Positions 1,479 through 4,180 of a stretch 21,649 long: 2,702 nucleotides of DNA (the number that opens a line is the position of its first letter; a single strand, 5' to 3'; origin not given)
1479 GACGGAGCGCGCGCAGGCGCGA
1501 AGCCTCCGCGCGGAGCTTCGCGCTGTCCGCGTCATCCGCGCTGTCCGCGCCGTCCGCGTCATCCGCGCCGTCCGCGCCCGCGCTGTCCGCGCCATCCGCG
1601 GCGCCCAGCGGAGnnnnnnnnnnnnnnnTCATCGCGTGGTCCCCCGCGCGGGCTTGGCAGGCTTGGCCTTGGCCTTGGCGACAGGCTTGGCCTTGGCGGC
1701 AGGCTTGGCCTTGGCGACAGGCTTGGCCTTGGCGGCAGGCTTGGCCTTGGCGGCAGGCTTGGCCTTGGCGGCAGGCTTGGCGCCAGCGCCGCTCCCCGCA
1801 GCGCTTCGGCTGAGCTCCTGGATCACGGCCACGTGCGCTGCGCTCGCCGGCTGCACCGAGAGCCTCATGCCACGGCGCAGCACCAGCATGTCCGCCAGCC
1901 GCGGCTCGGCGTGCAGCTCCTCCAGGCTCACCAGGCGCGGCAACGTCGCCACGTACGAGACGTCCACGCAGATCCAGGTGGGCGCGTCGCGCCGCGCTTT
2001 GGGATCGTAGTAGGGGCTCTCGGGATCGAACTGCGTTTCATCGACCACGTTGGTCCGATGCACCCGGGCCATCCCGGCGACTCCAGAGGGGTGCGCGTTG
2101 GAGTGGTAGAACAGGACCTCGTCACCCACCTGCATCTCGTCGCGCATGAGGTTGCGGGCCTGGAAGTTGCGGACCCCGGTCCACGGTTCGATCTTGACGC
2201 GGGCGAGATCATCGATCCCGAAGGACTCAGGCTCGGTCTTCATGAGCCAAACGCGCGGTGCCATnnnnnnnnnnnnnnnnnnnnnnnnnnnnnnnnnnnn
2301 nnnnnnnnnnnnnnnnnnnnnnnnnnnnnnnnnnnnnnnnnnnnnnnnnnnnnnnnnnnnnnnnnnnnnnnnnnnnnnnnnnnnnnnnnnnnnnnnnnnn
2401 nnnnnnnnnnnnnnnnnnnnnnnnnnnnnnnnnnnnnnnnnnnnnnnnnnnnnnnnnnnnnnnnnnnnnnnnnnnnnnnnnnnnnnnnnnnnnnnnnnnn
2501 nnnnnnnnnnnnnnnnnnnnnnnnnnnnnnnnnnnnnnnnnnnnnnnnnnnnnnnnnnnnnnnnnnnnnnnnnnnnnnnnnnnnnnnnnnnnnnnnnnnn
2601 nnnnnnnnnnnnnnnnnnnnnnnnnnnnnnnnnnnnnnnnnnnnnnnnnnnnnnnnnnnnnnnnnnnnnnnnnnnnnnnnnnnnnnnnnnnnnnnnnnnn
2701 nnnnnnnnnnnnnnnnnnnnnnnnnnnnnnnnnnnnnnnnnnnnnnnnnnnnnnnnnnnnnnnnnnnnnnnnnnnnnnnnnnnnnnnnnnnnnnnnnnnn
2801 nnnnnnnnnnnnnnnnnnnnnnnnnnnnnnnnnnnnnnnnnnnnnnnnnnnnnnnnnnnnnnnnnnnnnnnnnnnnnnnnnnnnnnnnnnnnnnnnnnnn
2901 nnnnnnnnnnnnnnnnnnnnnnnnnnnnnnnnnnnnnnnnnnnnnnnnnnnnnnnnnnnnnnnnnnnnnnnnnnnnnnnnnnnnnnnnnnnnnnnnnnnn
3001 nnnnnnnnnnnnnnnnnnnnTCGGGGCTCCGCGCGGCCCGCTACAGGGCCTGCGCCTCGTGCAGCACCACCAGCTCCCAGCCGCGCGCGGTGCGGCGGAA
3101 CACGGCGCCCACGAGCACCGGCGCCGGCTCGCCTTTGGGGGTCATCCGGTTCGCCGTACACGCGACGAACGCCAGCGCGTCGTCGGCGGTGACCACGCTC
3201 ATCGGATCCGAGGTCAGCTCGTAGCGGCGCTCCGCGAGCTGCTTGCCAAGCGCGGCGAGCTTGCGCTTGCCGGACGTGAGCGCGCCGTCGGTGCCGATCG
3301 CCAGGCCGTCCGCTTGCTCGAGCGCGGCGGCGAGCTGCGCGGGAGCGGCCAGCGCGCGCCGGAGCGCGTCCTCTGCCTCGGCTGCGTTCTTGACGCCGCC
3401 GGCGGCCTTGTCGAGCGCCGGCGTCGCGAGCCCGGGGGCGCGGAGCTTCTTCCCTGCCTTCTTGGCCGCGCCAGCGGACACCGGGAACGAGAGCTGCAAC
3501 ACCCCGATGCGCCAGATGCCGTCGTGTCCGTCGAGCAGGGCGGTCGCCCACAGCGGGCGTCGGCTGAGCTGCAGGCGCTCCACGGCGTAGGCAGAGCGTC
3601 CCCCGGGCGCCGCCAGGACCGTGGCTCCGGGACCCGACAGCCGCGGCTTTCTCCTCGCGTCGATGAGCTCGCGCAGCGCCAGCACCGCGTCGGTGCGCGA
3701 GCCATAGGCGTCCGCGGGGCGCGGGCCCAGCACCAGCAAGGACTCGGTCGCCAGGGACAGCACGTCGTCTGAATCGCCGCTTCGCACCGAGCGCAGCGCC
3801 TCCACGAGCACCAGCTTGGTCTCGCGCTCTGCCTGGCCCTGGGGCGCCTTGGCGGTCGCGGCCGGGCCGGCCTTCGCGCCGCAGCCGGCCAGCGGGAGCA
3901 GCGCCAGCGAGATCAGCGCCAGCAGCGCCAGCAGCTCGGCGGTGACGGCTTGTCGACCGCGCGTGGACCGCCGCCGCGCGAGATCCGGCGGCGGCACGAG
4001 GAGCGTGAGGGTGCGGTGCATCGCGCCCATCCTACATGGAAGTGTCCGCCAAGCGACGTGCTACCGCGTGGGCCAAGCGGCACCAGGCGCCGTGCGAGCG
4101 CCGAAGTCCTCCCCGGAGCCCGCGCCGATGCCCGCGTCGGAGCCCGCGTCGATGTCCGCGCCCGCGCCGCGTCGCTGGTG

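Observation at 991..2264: EVE (modified-base reader) domain fused to a histone H1-like tail, in an operon with a TPR_5-like protein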

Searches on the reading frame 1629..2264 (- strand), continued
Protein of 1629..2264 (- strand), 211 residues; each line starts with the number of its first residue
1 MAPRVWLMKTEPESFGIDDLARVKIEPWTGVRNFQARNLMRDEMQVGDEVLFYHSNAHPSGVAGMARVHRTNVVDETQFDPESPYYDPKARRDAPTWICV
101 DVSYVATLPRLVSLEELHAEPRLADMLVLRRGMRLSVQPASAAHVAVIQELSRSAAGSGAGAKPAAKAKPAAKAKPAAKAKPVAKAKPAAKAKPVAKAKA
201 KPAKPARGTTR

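Call 73: fold_search(model_id=the predicted structure, library=pdb)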
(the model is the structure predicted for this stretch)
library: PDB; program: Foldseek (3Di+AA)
matches with E <= 10: 261; with E <= 0.001: 14
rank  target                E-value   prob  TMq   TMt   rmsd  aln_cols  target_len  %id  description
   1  2ar1                  2.4e-18  1.00  0.64  0.85   2.1       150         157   47  Structure of Hypothetical protein from Leishmania major (released 2005-08-30)
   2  2g2x_A                3.0e-17  1.00  0.65  0.90   1.9       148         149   45  X-Ray Crystal Structure Protein Q88CH6 from Pseudomonas putida. Northeast Structural Genomics Consortium Target PpR72. (released 2006-03-14)
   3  2eve                  1.4e-16  1.00  0.64  0.89   1.9       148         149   39  X-Ray Crystal Structure of Protein PSPTO5229 from Pseudomonas syringae. Northeast Structural Genomics Consortium Target  (released 2005-11-08)
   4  5j3e_B                5.2e-16  1.00  0.65  0.79   2.3       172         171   35  Crystal Structure of Human THYN1 protein in complex with 5-methylcytosine containing DNA (released 2016-04-20)
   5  3eop_A                2.1e-15  1.00  0.63  0.78   2.1       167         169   36  Crystal Structure of the DUF55 domain of human thymocyte nuclear protein 1 (released 2009-09-29)
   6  5j3e_A                3.5e-15  1.00  0.65  0.79   2.2       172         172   35  Crystal Structure of Human THYN1 protein in complex with 5-methylcytosine containing DNA (released 2016-04-20)
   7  3eop_B                4.2e-15  1.00  0.62  0.80   2.4       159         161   38  Crystal Structure of the DUF55 domain of human thymocyte nuclear protein 1 (released 2009-09-29)
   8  1zce                  1.5e-11  1.00  0.59  0.83   2.0       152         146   36  X-Ray Crystal Structure of Protein Atu2648 from Agrobacterium tumefaciens. Northeast Structural Genomics Consortium Targ (released 2005-04-19)
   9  2gbs_MODEL_1_A        4.0e-10  1.00  0.58  0.83   1.8       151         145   32  NMR structure of Rpa0253 from Rhodopseudomonas palustris. Northeast structural genomics consortium target RpR3 (released 2006-04-11)
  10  2p5d                  1.1e-05  1.00  0.45  0.63   6.5       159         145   14  Crystal structure of MJECL36 from Methanocaldococcus jannaschii DSM 2661 (released 2007-09-18)
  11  2hd9                  2.2e-04  1.00  0.43  0.60   6.6       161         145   13  Crystal structure of PH1033 from Pyrococcus horikoshii OT3 (released 2006-12-20)
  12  5y6b_A                5.2e-04  1.00  0.40  0.55   7.0       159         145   12  Crystal structure of ZmASCH Y47F mutant protein from Zymomonas mobilis (released 2018-07-18)
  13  5y6b_D                5.6e-04  1.00  0.41  0.58   7.5       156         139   11  Crystal structure of ZmASCH Y47F mutant protein from Zymomonas mobilis (released 2018-07-18)
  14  5y6b_B                6.3e-04  1.00  0.40  0.56   7.6       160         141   10  Crystal structure of ZmASCH Y47F mutant protein from Zymomonas mobilis (released 2018-07-18)
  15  5guq_A                1.1e-03  1.00  0.40  0.55   7.0       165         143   12  Crystal structure of ASCH from Zymomonas mobilis (released 2017-08-30)
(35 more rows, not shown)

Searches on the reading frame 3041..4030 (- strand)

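Call 27: search_protein_families(library=pfam, proteins=[window:3041-4030:-], max_evalue=0.001)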
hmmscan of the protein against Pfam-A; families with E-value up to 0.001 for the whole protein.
window:3041-4030:- (329 aa): 1 family
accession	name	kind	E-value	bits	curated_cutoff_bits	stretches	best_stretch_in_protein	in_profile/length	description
PF13474.12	SnoaL_3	-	4.7e-07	30.6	22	0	238-324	25-115/121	SnoaL-like domain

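Call 55: search_protein_families(library=padloc, proteins=[window:3041-4030:-], max_evalue=0.01)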
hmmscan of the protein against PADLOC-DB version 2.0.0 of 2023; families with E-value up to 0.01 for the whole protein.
window:3041-4030:- (329 aa): 0 families
